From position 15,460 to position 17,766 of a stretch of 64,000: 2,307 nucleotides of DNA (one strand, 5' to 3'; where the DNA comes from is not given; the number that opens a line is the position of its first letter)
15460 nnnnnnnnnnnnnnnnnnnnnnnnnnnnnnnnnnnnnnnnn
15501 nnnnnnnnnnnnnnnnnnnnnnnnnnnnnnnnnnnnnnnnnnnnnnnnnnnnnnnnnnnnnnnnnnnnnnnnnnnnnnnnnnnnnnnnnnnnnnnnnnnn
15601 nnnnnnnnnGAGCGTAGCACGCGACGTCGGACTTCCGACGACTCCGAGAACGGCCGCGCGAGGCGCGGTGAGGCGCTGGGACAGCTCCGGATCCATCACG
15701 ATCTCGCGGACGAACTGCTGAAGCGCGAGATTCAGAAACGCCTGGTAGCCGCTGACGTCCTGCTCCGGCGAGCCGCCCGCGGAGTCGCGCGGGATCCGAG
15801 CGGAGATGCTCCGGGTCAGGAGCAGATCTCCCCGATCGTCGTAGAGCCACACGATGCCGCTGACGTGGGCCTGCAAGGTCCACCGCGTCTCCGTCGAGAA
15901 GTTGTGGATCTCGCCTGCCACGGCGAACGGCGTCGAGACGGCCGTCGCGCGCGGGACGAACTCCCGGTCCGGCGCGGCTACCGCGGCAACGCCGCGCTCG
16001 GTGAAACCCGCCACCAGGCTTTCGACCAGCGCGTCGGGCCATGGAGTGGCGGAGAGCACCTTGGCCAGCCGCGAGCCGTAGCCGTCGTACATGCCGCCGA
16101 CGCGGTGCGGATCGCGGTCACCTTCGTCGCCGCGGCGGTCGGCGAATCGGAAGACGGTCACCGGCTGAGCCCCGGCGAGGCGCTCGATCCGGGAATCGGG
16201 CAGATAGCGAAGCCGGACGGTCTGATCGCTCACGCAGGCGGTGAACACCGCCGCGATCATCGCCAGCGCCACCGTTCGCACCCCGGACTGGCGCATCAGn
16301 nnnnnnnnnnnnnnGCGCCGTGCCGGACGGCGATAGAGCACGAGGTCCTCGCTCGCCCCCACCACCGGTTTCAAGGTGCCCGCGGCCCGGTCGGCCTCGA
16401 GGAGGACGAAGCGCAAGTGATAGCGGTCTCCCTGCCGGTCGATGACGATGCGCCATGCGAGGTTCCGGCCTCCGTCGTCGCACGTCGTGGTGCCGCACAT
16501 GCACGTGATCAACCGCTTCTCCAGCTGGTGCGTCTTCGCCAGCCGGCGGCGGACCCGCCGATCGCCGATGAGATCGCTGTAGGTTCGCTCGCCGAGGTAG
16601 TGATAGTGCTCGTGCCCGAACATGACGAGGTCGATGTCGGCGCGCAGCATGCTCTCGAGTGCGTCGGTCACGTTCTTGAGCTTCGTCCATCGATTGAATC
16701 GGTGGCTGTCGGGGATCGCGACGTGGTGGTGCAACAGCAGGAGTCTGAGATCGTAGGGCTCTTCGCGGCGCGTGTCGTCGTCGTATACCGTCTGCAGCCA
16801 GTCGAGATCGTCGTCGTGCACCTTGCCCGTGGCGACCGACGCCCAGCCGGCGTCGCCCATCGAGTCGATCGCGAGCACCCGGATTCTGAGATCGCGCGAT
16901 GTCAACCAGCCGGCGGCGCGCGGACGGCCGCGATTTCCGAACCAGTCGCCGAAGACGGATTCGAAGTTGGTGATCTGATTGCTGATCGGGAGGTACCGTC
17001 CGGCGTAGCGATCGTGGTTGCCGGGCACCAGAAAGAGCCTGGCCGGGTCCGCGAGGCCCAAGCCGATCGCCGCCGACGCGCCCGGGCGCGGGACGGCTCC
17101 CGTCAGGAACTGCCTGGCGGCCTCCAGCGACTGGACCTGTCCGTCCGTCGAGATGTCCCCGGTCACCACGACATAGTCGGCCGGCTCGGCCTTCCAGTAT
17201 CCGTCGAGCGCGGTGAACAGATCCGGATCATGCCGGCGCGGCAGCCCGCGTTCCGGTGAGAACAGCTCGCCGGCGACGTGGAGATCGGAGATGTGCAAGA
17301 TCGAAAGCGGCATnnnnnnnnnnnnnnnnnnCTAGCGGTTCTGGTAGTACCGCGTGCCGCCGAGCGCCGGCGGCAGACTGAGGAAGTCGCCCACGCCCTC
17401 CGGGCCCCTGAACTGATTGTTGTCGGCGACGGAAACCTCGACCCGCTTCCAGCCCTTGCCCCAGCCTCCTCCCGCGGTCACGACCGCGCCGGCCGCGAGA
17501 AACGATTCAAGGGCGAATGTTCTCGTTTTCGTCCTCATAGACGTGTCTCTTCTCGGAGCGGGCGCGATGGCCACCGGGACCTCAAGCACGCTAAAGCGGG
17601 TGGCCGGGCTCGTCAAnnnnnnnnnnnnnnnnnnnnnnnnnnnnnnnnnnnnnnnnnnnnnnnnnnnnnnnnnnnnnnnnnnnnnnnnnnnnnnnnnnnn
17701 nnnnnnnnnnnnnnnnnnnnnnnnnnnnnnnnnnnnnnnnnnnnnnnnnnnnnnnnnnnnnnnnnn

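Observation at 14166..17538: Minus-strand operon: small protein, metallophosphoesterase, lipoprotein module, lipoprotein module, SPFH, with no stop codons between modules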

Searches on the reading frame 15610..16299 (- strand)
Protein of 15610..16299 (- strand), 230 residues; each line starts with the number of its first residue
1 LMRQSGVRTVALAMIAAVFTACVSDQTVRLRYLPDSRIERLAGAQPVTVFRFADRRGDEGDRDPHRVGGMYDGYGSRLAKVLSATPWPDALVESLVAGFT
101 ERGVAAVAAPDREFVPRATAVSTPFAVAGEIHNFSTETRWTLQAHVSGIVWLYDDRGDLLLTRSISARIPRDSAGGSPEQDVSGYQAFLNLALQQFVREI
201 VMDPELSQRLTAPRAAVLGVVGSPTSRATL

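Call 35: find_homologous_proteins(query=window:15610-16299:-)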
Query window:15610-16299:- (230 aa): 42 proteins with E <= 0.001 among 2535 candidates.
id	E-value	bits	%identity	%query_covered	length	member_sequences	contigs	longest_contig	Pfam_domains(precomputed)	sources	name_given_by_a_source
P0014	1.2e-108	380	79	100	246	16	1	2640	-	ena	-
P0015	2.4e-108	379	78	97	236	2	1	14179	-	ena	-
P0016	1.8e-107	376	81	88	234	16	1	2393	-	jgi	-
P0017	1.3e-105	370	81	88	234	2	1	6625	-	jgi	-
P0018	9.8e-105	367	81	88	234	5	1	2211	-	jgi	jgi:hypothetical protein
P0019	4.8e-104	365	84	87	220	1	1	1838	-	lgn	-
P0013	1.1e-103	363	75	99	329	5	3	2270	-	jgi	jgi:hypothetical protein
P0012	1.8e-103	363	75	97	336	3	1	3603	-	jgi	jgi:hypothetical protein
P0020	4.3e-101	355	77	88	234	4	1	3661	-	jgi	jgi:hypothetical protein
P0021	1.3e-100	353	80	80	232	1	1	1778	-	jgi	-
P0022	2.2e-100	353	80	85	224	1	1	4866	-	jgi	jgi:hypothetical protein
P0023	5.4e-100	351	80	88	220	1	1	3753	-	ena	-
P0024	3.9e-85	303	67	90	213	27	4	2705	-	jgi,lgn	-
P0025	2.5e-81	290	64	90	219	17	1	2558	-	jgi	jgi:hypothetical protein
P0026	7.1e-66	240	56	90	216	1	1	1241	-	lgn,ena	-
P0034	6.8e-59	217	53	91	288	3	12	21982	-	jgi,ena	jgi:hypothetical protein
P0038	1.6e-55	206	54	86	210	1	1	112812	-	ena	-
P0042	1.3e-53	200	51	89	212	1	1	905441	-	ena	-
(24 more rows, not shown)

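Call 37: find_encoding_contigs(protein=P0042, flank=6000, max_places=2)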
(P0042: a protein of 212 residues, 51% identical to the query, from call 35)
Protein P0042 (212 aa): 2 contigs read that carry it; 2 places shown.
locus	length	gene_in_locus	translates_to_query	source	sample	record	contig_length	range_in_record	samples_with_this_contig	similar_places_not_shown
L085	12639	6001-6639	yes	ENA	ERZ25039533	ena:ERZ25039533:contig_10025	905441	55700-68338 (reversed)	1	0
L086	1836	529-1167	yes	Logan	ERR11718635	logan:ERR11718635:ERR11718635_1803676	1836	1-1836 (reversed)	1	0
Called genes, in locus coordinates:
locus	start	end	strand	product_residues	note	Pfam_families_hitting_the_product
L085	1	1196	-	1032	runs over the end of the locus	PF00873:ACR_tran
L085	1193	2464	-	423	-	PF25917:BSH_RND, PF25876:HH_MFP_RND, PF25944:Beta-barrel_RND, PF25954:Beta-barrel_RND_2, PF25967:RND-MFP_C, PF25975:CzcB_C, PF25989:YknX_C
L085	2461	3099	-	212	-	PF00440:TetR_N, PF17926:TetR_C_21, PF17938:TetR_C_29 (weak)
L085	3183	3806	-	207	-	-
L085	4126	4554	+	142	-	-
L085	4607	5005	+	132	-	PF00072:Response_reg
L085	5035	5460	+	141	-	PF09391:DUF2000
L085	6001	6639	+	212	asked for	-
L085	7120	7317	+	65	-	-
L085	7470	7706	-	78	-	PF13490:zf-HC2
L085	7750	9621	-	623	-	PF00230:MIP, PF18029:Glyoxalase_6 (faint), PF00903:Glyoxalase, PF13669:Glyoxalase_4 (weak), PF22677:Ble-like_N (faint), PF00903:Glyoxalase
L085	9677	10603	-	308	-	PF00483:NTP_transferase, PF12804:NTP_transf_3 (weak)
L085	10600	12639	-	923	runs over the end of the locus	PF03200:Glyco_hydro_63 (faint), PF22422:MGH1-like_GH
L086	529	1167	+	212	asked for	-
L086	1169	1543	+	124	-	-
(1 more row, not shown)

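Call 38: find_encoding_contigs(protein=P0038, flank=6000, max_places=2)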
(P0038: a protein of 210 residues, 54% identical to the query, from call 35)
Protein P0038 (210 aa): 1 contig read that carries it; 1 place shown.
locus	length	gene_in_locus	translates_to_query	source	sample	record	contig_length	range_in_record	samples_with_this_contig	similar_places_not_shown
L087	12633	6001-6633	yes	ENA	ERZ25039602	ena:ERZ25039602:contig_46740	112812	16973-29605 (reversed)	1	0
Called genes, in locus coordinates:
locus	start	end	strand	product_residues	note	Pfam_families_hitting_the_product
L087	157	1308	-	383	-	PF00441:Acyl-CoA_dh_1, PF08028:Acyl-CoA_dh_2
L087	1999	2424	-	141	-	-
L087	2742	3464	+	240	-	PF00528:BPD_transp_1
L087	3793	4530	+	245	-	PF09084:NMT1, PF12974:Phosphonate-bd, PF13379:NMT1_2 (weak)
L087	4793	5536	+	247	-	PF08240:ADH_N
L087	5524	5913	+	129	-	PF00107:ADH_zinc_N, PF13602:ADH_zinc_N_2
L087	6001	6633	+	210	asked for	-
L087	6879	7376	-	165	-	PF00561:Abhydrolase_1, PF12146:Hydrolase_4 (faint), PF12697:Abhydrolase_6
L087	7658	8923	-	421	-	PF00296:Bac_luciferase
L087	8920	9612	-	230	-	-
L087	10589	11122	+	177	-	PF02538:Hydantoinase_B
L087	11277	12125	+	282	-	PF05378:Hydant_A_N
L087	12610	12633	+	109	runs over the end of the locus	-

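Call 39: find_encoding_contigs(protein=P0034, flank=6000, max_places=2)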
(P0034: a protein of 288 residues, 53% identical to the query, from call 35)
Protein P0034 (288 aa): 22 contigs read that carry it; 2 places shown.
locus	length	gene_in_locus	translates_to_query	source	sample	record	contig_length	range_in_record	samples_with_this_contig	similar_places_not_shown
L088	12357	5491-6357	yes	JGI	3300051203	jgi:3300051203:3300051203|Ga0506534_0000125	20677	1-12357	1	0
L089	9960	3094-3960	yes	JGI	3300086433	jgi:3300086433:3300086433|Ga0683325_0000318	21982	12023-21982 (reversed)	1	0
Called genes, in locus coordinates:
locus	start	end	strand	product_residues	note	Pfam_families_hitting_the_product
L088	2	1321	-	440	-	?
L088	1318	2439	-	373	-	PF08220:HTH_DeoR (weak), PF08279:HTH_11, PF19187:HTH_PafC, PF25212:HVO_A0114 (weak), PF13280:WYL, PF25583:WCX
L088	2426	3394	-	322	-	PF20208:ARPP-1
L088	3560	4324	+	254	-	PF00089:Trypsin (weak), PF13365:Trypsin_2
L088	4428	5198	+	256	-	-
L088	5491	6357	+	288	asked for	-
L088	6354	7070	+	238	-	-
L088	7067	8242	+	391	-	PF01435:Peptidase_M48, PF14559:TPR_19 (faint), PF13371:TPR_9, PF13432:TPR_16 (weak)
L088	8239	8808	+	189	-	-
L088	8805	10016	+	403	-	PF13428:TPR_14 (faint), PF07719:TPR_2 (faint), PF13432:TPR_16 (faint), PF00515:TPR_1 (faint), PF13181:TPR_8 (faint), PF13414:TPR_11 (faint), PF13424:TPR_12 (weak)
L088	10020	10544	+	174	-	PF08837:DUF1810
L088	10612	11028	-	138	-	PF11697:DUF3293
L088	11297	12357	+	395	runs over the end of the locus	-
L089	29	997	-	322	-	PF20208:ARPP-1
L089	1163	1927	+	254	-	PF00089:Trypsin (weak), PF13365:Trypsin_2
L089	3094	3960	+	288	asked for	-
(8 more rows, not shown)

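Call 49: predict_structure(alignment_id=A2)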
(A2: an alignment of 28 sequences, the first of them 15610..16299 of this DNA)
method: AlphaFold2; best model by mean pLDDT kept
length: 230 residues; sequences in the alignment: 28
mean_pLDDT: 87.5   pTM: 0.81
mean pLDDT of the five models: 87.5, 87.1, 84.6, 84.6, 84.2
residues with pLDDT >= 90: 146; 70-90: 53; 50-70: 22; < 50: 9
segments of 3 or more residues with pLDDT < 50: 225-230
pLDDT, mean of each block of 10 residues (from residue 1): 74 78 87 94 97 89 90 85 96 98 97 96 97 85 92 97 95 68 90 96 97 69 46
secondary structure, 60 per line:
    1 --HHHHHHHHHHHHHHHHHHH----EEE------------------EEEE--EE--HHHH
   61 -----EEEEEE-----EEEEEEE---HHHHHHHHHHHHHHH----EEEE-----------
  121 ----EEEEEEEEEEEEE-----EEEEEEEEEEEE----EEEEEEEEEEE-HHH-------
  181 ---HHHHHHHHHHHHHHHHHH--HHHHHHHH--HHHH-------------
elements in order: H3-21 E26-28 E47-50 H57-60 E66-71 E77-83 H87-101 E106-109 E125-137 E143-154 E159-169 H184-201 H204-211 H214-217
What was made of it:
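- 15607..16296 (-): Lipoprotein 1 (229 aa; signal peptide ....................|C). Its predicted fold is like the PqiC/DUF330/PelC/LptE outer-membrane lipoproteins. The AlphaFold model has pLDDT 87.5 (call 49).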

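Call 53: fold_search(model_id=the predicted structure, library=pdb)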
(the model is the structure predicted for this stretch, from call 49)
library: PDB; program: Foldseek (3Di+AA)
matches with E <= 10: 590; with E <= 0.001: 33
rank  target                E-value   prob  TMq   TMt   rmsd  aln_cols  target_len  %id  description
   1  2iqi_G                1.4e-08  1.00  0.54  0.71   4.7       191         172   16  Crystal structure of protein XCC0632 from Xanthomonas campestris, Pfam DUF330 (released 2006-11-07)
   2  2iqi_F                3.1e-08  1.00  0.55  0.69   4.9       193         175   16  Crystal structure of protein XCC0632 from Xanthomonas campestris, Pfam DUF330 (released 2006-11-07)
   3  2iqi_A                3.6e-08  1.00  0.54  0.70   4.9       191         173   16  Crystal structure of protein XCC0632 from Xanthomonas campestris, Pfam DUF330 (released 2006-11-07)
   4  2iqi_B                5.2e-08  1.00  0.54  0.70   4.6       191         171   16  Crystal structure of protein XCC0632 from Xanthomonas campestris, Pfam DUF330 (released 2006-11-07)
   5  8q2c_A                2.4e-07  1.00  0.48  0.64   5.7       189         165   15  Crystal structure of the E. coli PqiC Lipoprotein (released 2023-09-20)
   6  6osx                  4.9e-07  1.00  0.42  0.59   6.2       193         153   15  Crystal structure of uncharacterized protein ECL_02694 (released 2019-05-15)
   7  8q2d_A                1.5e-06  1.00  0.44  0.62   5.8       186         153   16  Crystal structure of the E. coli PqiC Lipoprotein residues 17-187 (released 2023-09-20)
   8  8q2d_B                2.6e-06  1.00  0.44  0.62   6.3       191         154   15  Crystal structure of the E. coli PqiC Lipoprotein residues 17-187 (released 2023-09-20)
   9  2i9i                  1.3e-05  1.00  0.38  0.39  10.8       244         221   11  Crystal Structure of Helicobacter pylori protein HP0492 (released 2006-09-26)
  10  6uxc_B                4.9e-05  1.00  0.37  0.47  12.0       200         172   17  1.65A resolution structure of the hypothetical protein CT253 from Chlamydia trachomatis (released 2020-11-11)
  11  9h80_A                5.2e-05  1.00  0.40  0.58   8.7       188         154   13  Structure of the outer membrane exopolysaccharide transporter PelBC (released 2025-06-11)
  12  4uv2_P                5.9e-05  1.00  0.39  0.41   9.0       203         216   14  Structure of the curli transport lipoprotein CsgG in a non-lipidated, pre-pore conformation (released 2014-09-24)
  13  5t11_K                1.2e-04  1.00  0.36  0.57   4.6       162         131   11  PelC L103M dodecamer from Paraburkholderia phytofirmans, space group C2 (released 2017-03-15)
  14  5t11_D                1.3e-04  1.00  0.40  0.64   5.3       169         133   11  PelC L103M dodecamer from Paraburkholderia phytofirmans, space group C2 (released 2017-03-15)
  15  5t11_G                1.7e-04  1.00  0.40  0.63   5.5       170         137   12  PelC L103M dodecamer from Paraburkholderia phytofirmans, space group C2 (released 2017-03-15)
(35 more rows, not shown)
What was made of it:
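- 15607..16296 (-): The top Foldseek PDB hits are 2iqi (XCC0632, DUF330, E 1.4e-8) and PqiC 8q2c (call 53).
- Closest known: PqiC / DUF330. Same: It has an N-terminal lipobox (calls 49, 53).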

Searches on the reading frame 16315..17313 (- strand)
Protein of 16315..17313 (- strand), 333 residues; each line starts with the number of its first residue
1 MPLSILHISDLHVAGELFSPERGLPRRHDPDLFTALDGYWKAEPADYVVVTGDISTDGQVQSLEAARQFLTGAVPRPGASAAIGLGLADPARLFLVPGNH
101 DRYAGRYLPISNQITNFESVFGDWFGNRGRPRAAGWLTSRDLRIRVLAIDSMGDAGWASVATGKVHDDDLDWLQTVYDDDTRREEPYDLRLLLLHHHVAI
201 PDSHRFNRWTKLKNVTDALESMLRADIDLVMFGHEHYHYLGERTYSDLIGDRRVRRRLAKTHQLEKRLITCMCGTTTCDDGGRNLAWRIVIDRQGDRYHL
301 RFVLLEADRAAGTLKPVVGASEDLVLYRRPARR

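Call 34: search_solved_structures(query=window:16315-17313:-, max_evalue=0.01)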
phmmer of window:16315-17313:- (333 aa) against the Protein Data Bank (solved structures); distinct sequences matched with E-value up to 0.01: 0.
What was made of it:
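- Closest known: Class III cyclic-nucleotide phosphodiesterases. Different: There is no sequence match to any solved structure at E <= 0.01 (call 34).
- Tried and rejected: None was found at E <= 0.01 (call 34).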

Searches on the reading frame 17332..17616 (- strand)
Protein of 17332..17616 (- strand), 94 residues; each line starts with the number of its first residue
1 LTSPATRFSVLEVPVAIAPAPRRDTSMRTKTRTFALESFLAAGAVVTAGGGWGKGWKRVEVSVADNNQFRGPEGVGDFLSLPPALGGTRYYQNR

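Call 3: search_protein_families(library=pfam, proteins=[window:17332-17616:-], max_evalue=0.1)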
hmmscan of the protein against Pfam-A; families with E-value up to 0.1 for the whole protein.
window:17332-17616:- (94 aa): 0 families

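Call 4: search_protein_families(library=ncbifam, proteins=[window:17332-17616:-], max_evalue=0.1)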
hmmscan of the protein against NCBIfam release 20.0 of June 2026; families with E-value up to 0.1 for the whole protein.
window:17332-17616:- (94 aa): 1 family
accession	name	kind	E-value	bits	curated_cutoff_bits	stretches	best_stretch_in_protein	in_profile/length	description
NF042954.1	Upx_antiphage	equivalog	0.028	11.6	1900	1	24-68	354-399/1240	anti-phage protein Upx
